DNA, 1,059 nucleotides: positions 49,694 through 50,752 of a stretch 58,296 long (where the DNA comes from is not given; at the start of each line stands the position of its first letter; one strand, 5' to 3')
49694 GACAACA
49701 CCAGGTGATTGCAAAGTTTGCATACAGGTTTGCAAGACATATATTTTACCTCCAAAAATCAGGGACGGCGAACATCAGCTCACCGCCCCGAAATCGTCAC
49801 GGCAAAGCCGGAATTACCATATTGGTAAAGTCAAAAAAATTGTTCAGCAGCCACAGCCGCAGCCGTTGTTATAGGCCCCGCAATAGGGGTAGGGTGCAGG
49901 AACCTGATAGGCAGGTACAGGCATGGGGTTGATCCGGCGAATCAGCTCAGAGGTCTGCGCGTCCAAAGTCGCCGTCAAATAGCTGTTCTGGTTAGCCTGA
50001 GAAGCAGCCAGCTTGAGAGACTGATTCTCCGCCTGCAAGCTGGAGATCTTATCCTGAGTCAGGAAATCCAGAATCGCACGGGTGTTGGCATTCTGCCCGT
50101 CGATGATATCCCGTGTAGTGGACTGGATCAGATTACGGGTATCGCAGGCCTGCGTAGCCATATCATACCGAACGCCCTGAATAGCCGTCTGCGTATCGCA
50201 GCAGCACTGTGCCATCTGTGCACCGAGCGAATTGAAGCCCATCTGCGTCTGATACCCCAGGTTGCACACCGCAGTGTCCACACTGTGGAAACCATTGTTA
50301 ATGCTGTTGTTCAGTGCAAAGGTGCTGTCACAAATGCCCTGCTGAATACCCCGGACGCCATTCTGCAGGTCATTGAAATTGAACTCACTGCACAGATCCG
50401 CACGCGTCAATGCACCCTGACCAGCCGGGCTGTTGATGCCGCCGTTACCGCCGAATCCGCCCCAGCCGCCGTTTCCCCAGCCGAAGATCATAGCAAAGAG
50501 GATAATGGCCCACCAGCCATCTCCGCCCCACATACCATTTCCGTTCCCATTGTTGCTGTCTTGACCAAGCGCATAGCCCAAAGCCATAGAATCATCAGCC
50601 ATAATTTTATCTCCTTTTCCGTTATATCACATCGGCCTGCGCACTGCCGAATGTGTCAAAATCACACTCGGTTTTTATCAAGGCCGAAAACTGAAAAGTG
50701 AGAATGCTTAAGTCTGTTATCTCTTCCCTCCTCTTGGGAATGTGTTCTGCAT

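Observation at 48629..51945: Seven-gene low-complexity cargo cluster (six cargo proteins plus a sigma-like HTH) between the endolysin and attP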

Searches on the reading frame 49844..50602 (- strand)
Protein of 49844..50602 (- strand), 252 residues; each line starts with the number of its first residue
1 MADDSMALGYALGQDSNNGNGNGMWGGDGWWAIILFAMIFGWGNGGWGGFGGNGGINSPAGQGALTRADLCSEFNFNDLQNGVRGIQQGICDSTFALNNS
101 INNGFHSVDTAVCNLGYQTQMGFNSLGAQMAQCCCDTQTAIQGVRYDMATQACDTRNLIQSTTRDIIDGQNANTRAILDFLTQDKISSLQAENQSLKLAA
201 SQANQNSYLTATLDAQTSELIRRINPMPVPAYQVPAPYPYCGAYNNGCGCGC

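Call 3: search_protein_families(library=pfam, proteins=[window:49844-50602:-], max_evalue=1)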
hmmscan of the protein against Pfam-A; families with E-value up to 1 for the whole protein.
window:49844-50602:- (252 aa): 1 family
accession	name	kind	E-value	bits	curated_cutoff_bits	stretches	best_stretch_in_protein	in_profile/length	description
PF04900.18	Fcf1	-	0.095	13.5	21.4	1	193-229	51-87/99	Fcf1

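Call 4: search_protein_families(library=phrogs, proteins=[window:49844-50602:-], max_evalue=0.1)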
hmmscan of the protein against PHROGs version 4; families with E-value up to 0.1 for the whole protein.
window:49844-50602:- (252 aa): 4 families
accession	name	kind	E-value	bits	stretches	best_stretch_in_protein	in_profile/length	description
phrog_16490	-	unknown function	2.2e-84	284.5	1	15-252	18-281/286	-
phrog_9288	-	unknown function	0.00033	21.4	1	76-226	96-223/234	-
phrog_8119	-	unknown function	0.012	16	1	101-145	244-281/332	-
phrog_5085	-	unknown function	0.049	15.1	0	128-175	14-62/106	-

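Call 7: search_protein_families(library=ncbifam, proteins=[window:49844-50602:-], max_evalue=1)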
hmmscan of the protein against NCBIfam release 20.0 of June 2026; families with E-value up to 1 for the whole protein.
window:49844-50602:- (252 aa): 0 families

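Call 9: search_dna_similar(query=window:49844-50602:-, collection=phages, mode=protein, max_rows=30)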
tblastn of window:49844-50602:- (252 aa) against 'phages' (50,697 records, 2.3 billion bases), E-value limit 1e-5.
Records with a match: 28; places in all: 28; records where one place covers at least 80% of the query: 1.
Best place of each record, by identity: 60-80% 1; <60% 27.
By first word of the organism name: Bacteriophage 19; Clostridium 4; Dulem 3; bajarodcaudo 2.
By host as written in the record: - 20; Varecia variegata 2; Clostridium perfringens 2; Peromyscus fraterculus 1; Propithecus coquereli 1; Clostridium perfringens 2589 1; Clostridium perfringens 012 1.
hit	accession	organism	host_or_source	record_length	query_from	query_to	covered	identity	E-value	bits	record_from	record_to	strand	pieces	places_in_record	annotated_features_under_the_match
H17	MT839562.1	Bacteriophage sp.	human fecal samples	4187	3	225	88%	72.4%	2e-80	268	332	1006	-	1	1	record has no annotation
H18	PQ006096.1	bajarodcaudo virus 5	Peromyscus fraterculus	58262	58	223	66%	56.0%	6e-54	192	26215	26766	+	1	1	hypothetical protein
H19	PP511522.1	Dulem virus 35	Varecia variegata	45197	65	224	63%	57.5%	2e-50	182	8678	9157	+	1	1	hypothetical protein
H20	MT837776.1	Bacteriophage sp.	human fecal samples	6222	62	225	65%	50.3%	1e-45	168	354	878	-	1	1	record has no annotation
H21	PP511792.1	Dulem virus 33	Propithecus coquereli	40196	61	213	61%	51.3%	8e-39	149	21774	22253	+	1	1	hypothetical protein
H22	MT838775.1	Bacteriophage sp.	human fecal samples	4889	64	225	64%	44.5%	6e-35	137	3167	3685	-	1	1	record has no annotation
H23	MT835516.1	Bacteriophage sp.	human fecal samples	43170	64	225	64%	44.4%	3e-34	135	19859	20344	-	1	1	record has no annotation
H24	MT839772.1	Bacteriophage sp.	human fecal samples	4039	64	225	64%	43.4%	3e-34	135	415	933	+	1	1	record has no annotation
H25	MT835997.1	Bacteriophage sp.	human fecal samples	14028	64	225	64%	43.4%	2e-33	133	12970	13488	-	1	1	record has no annotation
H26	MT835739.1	Bacteriophage sp.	human fecal samples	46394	64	224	64%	43.0%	3e-34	135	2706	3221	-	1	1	record has no annotation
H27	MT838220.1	Bacteriophage sp.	human fecal samples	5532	60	213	61%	43.8%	6e-38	146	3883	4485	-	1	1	record has no annotation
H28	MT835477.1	Bacteriophage sp.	human fecal samples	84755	64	225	64%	40.6%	2e-30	124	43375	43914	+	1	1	record has no annotation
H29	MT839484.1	Bacteriophage sp.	human fecal samples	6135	57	211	62%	41.7%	9e-23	102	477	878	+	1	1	record has no annotation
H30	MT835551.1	Bacteriophage sp.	human fecal samples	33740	75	216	56%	45.5%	1e-31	128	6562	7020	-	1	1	record has no annotation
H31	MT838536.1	Bacteriophage sp.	human fecal samples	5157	60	221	64%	38.6%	2e-20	96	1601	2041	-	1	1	record has no annotation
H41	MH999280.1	Clostridium phage CPD1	Clostridium perfringens 2589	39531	106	213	43%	33.3%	9e-7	55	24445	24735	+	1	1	hypothetical protein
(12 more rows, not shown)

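Call 10: get_annotated_region(hit=H18, flank=6000)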
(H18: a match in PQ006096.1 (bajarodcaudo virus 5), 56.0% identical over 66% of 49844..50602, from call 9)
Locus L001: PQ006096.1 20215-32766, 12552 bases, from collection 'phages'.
description: Bajarodcaudo virus 5 isolate BGG_03_5, complete genome.
organism: bajarodcaudo virus 5 (NCBI taxid 3342784)
taxonomy: Viruses; Duplodnaviria; Heunggongvirae; Uroviricota; Caudoviricetes
host: Peromyscus fraterculus; source: feces; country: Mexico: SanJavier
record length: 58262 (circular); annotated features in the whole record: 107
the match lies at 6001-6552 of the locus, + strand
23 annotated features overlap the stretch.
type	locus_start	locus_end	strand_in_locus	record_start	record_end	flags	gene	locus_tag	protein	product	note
CDS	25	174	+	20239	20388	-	-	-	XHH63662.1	hypothetical protein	-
CDS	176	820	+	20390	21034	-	-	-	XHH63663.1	hypothetical protein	-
CDS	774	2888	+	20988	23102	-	-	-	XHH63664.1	hypothetical protein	-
CDS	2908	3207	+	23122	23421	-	-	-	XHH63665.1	hypothetical protein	-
CDS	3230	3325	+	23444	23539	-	-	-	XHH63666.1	hypothetical protein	-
CDS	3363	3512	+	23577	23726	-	-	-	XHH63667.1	r1t holin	-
CDS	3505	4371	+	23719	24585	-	-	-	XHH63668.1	C39-like family peptidase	-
CDS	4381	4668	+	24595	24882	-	-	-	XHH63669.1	hypothetical protein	-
CDS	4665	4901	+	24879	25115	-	-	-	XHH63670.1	hypothetical protein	-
CDS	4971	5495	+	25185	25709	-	-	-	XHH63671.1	hypothetical protein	-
CDS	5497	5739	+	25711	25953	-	-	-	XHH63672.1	hypothetical protein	-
CDS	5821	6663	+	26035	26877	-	-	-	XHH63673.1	hypothetical protein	-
CDS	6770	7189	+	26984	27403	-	-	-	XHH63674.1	hypothetical protein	-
CDS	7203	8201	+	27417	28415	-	-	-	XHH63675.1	hypothetical protein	-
CDS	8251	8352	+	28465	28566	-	-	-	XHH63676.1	hypothetical protein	-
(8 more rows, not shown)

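Call 11: get_annotated_region(hit=H41, flank=6000)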
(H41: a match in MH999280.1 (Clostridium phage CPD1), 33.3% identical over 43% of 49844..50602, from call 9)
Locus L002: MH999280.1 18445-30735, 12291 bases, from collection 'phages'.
description: Clostridium phage CPD1, complete genome.
organism: Clostridium phage CPD1 (NCBI taxid 2420238)
taxonomy: Viruses; Duplodnaviria; Heunggongvirae; Uroviricota; Caudoviricetes
host: Clostridium perfringens 2589; source: -; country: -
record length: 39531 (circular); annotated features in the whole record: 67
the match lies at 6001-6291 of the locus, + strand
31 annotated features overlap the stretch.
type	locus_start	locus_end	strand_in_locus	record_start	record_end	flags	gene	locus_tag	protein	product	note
CDS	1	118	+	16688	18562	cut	-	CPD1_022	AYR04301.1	endopeptidase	-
CDS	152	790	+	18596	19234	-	-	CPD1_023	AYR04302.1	N-acetylmuramoyl-L-alanine amidase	-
CDS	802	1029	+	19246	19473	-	-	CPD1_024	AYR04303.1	putative holin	-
CDS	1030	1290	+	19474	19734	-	-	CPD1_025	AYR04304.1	recombination related exonuclease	-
CDS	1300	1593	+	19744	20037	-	-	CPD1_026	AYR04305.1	hypothetical protein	-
CDS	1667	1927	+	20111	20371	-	-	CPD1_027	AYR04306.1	hypothetical protein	-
CDS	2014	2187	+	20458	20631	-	-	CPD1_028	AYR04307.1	hypothetical protein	-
CDS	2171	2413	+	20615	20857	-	-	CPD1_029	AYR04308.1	hypothetical protein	-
CDS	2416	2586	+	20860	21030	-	-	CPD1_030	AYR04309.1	hypothetical protein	-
CDS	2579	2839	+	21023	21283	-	-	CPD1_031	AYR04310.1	hypothetical protein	-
CDS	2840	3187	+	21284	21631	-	-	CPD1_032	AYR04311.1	hypothetical protein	-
CDS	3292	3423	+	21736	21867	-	-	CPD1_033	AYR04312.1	hypothetical protein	-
CDS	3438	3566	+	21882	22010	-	-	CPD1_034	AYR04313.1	hypothetical protein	-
CDS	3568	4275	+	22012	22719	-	-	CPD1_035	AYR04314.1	DNA binding protein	kilA protein, putative phage-related DNA binding protein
CDS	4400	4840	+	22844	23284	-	-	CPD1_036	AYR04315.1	hypothetical protein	-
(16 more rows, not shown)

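Call 12: get_annotated_region(hit=H19, flank=6000)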
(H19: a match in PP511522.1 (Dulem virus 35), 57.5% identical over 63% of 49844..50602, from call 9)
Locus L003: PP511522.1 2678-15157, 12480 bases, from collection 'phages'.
description: Dulem virus 35 isolate Duke_24FS_4, complete genome.
organism: Dulem virus 35 (NCBI taxid 3145753)
taxonomy: Viruses; Duplodnaviria; Heunggongvirae; Uroviricota; Caudoviricetes
host: Varecia variegata; source: feces; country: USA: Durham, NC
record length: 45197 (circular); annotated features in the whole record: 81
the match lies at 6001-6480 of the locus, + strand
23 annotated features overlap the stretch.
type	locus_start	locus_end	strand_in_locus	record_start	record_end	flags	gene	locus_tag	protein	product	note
CDS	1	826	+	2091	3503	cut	-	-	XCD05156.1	portal protein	-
CDS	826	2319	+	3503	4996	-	-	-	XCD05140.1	hypothetical protein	-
CDS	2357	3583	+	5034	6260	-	-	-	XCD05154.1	minor capsid protein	-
CDS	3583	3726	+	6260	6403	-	-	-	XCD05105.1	hypothetical protein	-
CDS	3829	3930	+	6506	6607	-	-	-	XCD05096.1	hypothetical protein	-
CDS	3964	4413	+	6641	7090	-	-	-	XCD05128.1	hypothetical protein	-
CDS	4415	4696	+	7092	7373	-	-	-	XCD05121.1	hypothetical protein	-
CDS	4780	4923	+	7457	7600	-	-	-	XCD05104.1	hypothetical protein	-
CDS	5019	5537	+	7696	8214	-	-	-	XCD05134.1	hypothetical protein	-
CDS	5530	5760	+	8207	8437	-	-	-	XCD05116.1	hypothetical protein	-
CDS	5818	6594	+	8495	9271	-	-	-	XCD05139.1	hypothetical protein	-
CDS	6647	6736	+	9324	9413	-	-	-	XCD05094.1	hypothetical protein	-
CDS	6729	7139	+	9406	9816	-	-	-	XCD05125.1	hypothetical protein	-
CDS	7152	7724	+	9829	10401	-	-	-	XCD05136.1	hypothetical protein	-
CDS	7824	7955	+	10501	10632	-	-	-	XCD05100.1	hypothetical protein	-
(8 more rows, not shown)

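Call 20: search_solved_structures(query=window:49844-50602:-, max_evalue=10)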
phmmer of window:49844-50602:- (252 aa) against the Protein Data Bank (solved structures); distinct sequences matched with E-value up to 10: 1.
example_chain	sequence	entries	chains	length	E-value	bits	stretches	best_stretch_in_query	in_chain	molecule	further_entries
8tio_R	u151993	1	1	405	0.39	13.6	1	35-85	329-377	Atypical chemokine receptor 3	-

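Call 25: find_related_loci(query=window:49844-50602:-, collection=viral_contigs, flank=8000)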
Query window:49844-50602:- (252 aa) in viral_contigs; peptide patterns used: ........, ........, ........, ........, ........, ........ (x = any residue, [..] = any of these).
575 stretches matched a pattern (row limit reached: there are more); 563 encode a relative of the query (tblastn E <= 1e-3); the best 80 are kept; 80 distinct loci.
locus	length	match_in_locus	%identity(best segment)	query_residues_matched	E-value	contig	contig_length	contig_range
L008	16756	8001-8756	100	1-252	1e-167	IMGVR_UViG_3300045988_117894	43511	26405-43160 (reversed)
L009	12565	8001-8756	98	1-252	2e-166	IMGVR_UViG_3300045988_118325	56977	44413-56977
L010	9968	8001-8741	78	4-250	5e-113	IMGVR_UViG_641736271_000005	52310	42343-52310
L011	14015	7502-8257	77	3-252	4e-111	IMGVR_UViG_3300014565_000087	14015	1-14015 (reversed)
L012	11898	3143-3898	77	3-252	4e-111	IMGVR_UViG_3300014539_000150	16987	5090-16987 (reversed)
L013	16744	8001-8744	64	3-252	4e-94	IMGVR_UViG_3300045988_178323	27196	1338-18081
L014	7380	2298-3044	64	3-252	5e-93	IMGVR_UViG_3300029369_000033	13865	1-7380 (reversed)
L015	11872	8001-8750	65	4-252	3e-91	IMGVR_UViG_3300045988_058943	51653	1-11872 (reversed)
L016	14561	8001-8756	66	4-252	4e-91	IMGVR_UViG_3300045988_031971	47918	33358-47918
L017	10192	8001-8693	65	6-238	3e-88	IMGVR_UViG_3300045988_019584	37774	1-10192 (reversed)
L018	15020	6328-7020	65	6-238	4e-88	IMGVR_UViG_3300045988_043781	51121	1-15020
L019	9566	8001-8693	65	6-238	5e-88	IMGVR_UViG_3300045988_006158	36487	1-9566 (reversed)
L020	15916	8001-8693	64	6-238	8e-88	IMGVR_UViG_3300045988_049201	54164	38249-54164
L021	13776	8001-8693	65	6-238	5e-88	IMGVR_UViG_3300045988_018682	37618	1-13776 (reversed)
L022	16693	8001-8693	65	6-238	5e-88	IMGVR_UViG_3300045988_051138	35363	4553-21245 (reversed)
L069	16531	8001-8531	66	62-250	6e-75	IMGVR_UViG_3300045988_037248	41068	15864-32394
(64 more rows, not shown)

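Call 30: search_protein_families(library=pfam, proteins=[L069:6704-7084:+, L069:7537-7758:+, L069:8669-9091:+, L069:9106-9525:+, L069:9532-9879:+, L069:7088-7540:+, L002:7024-7422:+, L002:7415-7942:+, L003:7152-7724:+, L001:7203-8201:+], max_evalue=1)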
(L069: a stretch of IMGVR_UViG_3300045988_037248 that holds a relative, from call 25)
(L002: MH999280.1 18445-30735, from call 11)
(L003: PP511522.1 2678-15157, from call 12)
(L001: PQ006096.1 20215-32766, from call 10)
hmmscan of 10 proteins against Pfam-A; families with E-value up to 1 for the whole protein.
L069:6704-7084:+ (126 aa): 0 families

L069:7537-7758:+ (73 aa): 8 families
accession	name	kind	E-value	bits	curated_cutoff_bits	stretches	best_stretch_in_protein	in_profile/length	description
PF14842.11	FliG_N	-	0.011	16.7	25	1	21-61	21-61/104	FliG N-terminal domain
PF03965.22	Penicillinase_R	-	0.026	15.3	22.6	1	17-58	73-114/115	Penicillinase repressor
PF10123.14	Mu-like_Pro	-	0.032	14.2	25.2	1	15-64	227-276/330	Mu-like prophage I protein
PF20155.4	TMP_3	-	0.034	14.3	41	1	14-69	119-170/192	Tape measure protein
PF00619.27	CARD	-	0.056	13.9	23.9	1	21-63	9-49/85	Caspase recruitment domain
PF09106.17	SelB-wing_2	-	0.19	12.3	22.3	1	24-49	27-52/57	Elongation factor SelB, winged helix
PF14193.11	DUF4315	-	0.28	11.7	27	0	33-59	35-61/79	Domain of unknown function (DUF4315)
PF02268.21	TFIIA_gamma_N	-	0.69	10.5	33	1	35-56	17-38/47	Transcription initiation factor IIA, gamma subunit, helical domain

L069:8669-9091:+ (140 aa): 2 families
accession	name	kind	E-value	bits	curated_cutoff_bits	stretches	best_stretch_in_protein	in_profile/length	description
PF25077.1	DUF7800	-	0.03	14.9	27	0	103-131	18-48/89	Domain of unknown function (DUF7800)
PF08805.16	PilS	-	0.51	10.8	22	1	88-131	61-106/138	PilS N terminal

L069:9106-9525:+ (139 aa): 3 families
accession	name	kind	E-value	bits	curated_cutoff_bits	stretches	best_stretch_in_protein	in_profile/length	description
PF20531.3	DUF6746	-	0.071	13.5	27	1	11-41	47-77/124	Family of unknown function (DUF6746)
PF25430.1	DDX23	-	0.1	14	27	1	94-136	30-72/85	DDX23-like domain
PF14197.11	Cep57_CLD_2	-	0.57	10.8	27.1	0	101-138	20-56/67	Centrosome localisation domain of PPC89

L069:9532-9879:+ (115 aa): 0 families

L069:7088-7540:+ (150 aa): 1 family
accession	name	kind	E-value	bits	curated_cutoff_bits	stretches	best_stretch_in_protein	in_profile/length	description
PF16258.11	DUF4912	-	0.056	14.2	29.4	1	63-118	8-65/118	Domain of unknown function (DUF4912)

L002:7024-7422:+ (132 aa): 1 family
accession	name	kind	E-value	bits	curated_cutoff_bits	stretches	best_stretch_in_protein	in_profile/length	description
PF08472.16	S6PP_C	-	0.047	14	34.4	1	51-99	43-90/133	Sucrose-6-phosphate phosphohydrolase C-terminal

L002:7415-7942:+ (175 aa): 1 family
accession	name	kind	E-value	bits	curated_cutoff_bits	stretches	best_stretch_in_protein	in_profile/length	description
PF05733.16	Tenui_N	-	0.18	11.8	25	1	136-167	15-43/224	Tenuivirus/Phlebovirus nucleocapsid protein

L003:7152-7724:+ (190 aa): 2 families
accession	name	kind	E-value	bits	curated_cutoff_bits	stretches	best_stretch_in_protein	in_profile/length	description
PF06046.19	Sec6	-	0.03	13.3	29.7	1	146-187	402-444/537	Exocyst complex component Sec6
PF12848.13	ABC_tran_Xtn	-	0.072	13.6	25.9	1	117-159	6-50/85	ABC transporter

L001:7203-8201:+ (332 aa): 0 families
